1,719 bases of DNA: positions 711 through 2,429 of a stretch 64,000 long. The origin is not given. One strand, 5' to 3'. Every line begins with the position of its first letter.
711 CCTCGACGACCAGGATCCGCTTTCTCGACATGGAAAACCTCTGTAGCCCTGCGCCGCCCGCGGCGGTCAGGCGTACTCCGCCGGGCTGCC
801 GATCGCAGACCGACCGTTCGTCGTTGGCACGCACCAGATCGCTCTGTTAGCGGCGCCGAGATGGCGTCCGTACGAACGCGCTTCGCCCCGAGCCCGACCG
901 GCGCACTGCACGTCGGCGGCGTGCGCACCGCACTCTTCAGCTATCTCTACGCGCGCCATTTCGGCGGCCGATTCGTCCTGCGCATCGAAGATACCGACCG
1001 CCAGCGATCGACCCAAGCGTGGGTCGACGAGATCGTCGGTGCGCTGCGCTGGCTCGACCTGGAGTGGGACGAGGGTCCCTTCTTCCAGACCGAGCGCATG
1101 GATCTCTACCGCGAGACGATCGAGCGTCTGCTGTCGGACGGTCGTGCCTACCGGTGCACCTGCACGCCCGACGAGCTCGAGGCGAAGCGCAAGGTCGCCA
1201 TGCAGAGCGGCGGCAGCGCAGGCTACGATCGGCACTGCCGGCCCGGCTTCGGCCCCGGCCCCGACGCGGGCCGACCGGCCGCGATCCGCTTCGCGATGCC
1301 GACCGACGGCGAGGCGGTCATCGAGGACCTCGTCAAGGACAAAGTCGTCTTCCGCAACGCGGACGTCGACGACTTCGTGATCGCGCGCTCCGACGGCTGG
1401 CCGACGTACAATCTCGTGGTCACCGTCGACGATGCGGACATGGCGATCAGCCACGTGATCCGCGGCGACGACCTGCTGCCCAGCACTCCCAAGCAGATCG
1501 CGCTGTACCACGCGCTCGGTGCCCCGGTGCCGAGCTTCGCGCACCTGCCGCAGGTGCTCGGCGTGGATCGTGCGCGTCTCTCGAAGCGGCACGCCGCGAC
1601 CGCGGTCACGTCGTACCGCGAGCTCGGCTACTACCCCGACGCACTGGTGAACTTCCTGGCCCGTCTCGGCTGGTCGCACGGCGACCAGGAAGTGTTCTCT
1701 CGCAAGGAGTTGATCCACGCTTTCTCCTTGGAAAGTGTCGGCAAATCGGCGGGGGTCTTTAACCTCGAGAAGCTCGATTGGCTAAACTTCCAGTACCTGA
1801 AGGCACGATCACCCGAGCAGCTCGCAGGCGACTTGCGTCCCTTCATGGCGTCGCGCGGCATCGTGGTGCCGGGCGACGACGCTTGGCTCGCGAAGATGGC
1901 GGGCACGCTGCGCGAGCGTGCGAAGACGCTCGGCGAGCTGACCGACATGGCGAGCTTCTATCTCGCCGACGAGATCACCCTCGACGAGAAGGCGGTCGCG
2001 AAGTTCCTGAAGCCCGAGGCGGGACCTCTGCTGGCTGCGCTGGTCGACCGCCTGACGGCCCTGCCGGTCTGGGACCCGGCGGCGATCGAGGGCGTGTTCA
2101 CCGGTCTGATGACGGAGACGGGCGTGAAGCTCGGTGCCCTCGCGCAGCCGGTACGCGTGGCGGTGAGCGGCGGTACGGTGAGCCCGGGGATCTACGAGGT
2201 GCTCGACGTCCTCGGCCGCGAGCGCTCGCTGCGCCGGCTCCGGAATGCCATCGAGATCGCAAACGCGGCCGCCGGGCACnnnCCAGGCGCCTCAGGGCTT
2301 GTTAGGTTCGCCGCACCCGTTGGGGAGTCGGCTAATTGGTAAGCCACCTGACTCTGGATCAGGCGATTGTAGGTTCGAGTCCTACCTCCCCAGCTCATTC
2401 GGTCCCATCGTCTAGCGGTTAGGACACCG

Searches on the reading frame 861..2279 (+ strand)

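Call 73: search_protein_families(library=pfam, proteins=[window:861-2279:+], max_evalue=0.0001)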
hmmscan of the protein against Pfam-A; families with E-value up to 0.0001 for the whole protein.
window:861-2279:+ (473 aa): 2 families
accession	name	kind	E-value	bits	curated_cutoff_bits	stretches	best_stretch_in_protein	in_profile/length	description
PF00749.27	tRNA-synt_1c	-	5e-94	315.2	23.4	1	4-307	2-314/314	tRNA synthetases class I (E and Q), catalytic domain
PF19269.4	Anticodon_2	-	1.8e-37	129.3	23.6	1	321-464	2-141/141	Anticodon binding domain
